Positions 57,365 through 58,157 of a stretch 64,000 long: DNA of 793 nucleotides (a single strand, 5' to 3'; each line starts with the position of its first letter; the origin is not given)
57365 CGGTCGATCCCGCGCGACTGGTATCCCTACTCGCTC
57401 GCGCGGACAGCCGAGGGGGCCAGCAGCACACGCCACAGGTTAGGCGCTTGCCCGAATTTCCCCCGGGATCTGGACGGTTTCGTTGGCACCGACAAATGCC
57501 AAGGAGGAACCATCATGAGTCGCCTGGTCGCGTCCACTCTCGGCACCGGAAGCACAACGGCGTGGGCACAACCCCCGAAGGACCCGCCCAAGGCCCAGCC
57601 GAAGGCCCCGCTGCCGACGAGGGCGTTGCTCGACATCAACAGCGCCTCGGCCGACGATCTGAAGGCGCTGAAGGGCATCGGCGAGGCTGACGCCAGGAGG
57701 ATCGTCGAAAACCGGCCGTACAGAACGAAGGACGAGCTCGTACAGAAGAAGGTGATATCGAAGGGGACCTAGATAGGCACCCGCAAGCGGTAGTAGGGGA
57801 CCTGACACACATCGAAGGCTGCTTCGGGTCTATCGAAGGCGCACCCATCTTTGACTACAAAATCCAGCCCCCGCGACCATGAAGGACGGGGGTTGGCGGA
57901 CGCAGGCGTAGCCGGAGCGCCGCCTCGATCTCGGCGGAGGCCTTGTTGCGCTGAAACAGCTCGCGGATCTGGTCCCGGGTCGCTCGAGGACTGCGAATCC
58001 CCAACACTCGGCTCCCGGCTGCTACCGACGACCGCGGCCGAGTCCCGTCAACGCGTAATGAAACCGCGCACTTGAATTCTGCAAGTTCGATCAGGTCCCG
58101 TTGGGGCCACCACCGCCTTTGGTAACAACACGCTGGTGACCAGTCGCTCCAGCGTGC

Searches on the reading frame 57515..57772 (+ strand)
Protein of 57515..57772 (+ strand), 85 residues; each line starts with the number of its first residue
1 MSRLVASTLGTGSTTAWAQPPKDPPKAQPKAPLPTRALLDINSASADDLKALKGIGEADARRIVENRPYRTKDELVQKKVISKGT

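Call 3: search_protein_families(library=pfam, proteins=[window:57515-57772:+], max_evalue=1)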
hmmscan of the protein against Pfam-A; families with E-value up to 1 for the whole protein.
window:57515-57772:+ (85 aa): 8 families
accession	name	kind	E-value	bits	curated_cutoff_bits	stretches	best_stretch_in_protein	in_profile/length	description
PF12836.13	HHH_3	-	4.8e-10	39.8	27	1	39-83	6-54/65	Helix-hairpin-helix motif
PF14520.12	HHH_5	-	0.00046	21.1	27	1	40-65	28-53/57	Helix-hairpin-helix domain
PF00633.29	HHH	-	0.00057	20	24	1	40-65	4-29/30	Helix-hairpin-helix motif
PF03934.19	T2SSK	-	0.0033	18.2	24.2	1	39-80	1-46/63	Type II secretion system (T2SS), protein K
PF14579.12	HHH_6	-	0.016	15.9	25.6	1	49-78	27-60/90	Helix-hairpin-helix motif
PF06514.17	PsbU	-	0.17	12.3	24.5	1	38-76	14-52/93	Photosystem II 12 kDa extrinsic protein (PsbU)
PF12355.13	Dscam_C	-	0.19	13.1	26.1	1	23-70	51-99/118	Down syndrome cell adhesion molecule C terminal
PF12826.13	HHH_2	-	0.22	12.2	27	1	40-65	28-53/64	Helix-hairpin-helix motif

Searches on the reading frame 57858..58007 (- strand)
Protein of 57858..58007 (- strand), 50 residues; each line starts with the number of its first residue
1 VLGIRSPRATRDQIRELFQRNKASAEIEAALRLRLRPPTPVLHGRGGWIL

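Call 30: search_protein_families(library=pfam, proteins=[window:57858-58007:-], max_evalue=1)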
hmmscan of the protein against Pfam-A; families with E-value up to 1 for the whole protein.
seq(50 aa): 0 families
